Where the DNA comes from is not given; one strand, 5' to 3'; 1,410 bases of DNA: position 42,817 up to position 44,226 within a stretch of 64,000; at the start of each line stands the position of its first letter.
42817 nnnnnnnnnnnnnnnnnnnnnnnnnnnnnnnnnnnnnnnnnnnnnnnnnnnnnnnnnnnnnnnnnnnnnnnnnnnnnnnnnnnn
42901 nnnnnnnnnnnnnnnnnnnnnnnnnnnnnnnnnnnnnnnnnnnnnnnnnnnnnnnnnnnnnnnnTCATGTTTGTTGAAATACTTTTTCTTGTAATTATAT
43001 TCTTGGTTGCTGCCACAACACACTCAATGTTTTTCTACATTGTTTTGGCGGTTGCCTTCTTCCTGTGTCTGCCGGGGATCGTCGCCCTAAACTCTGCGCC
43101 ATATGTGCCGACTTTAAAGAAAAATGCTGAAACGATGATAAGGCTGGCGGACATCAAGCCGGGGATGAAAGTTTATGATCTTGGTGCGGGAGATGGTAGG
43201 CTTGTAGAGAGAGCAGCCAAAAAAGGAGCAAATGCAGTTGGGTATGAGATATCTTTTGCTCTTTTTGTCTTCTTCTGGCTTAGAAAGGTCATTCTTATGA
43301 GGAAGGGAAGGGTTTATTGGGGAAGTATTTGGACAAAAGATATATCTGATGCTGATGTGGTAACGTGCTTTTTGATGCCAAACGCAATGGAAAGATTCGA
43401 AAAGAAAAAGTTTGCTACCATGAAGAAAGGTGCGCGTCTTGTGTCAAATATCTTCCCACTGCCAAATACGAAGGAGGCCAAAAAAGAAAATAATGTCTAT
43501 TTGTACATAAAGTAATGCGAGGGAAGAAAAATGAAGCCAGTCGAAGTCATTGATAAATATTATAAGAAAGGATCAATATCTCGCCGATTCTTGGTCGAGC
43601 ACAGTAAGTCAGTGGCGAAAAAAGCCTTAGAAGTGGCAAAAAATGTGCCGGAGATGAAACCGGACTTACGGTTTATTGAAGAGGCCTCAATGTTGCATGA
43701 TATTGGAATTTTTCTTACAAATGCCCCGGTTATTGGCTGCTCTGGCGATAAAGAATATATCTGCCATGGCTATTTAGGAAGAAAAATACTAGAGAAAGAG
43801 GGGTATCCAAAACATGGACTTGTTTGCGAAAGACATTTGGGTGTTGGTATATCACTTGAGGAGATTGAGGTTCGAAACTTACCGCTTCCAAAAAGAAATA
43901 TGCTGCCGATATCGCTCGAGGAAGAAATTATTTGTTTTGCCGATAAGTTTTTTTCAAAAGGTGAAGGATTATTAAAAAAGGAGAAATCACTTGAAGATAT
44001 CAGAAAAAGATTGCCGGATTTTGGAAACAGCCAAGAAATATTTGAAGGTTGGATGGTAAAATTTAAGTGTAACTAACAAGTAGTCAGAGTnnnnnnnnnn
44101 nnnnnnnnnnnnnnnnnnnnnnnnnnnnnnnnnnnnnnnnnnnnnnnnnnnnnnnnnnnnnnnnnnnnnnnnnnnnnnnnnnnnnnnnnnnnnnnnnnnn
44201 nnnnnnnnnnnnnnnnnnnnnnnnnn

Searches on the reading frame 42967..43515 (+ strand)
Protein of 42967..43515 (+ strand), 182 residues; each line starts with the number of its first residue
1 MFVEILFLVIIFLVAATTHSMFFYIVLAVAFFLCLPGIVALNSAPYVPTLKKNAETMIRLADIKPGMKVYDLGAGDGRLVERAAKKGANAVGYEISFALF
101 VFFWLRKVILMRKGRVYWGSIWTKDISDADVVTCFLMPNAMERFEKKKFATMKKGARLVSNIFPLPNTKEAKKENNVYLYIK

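Call 81: search_protein_families(library=pfam, proteins=[window:42967-43515:+], max_evalue=0.01)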
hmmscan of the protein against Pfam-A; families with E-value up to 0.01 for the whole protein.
window:42967-43515:+ (182 aa): 3 families
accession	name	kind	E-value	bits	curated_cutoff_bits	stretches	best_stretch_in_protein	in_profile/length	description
PF13489.12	Methyltransf_23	-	0.00067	19.9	27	1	53-98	9-55/164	Methyltransferase domain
PF02353.26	CMAS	-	0.0007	19.4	27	1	55-96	52-94/273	Mycolic acid cyclopropane synthetase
PF13847.12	Methyltransf_31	-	0.0012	18.9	27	1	63-96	1-37/145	Methyltransferase domain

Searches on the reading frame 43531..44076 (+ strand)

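Call 81: search_protein_families(library=pfam, proteins=[window:43531-44076:+], max_evalue=0.01)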
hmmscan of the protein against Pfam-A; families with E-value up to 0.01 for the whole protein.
window:43531-44076:+ (181 aa): 1 family
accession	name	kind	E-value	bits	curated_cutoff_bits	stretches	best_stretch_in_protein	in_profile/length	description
PF01966.28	HD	-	2.3e-07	31.5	22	1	22-140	2-113/116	HD domain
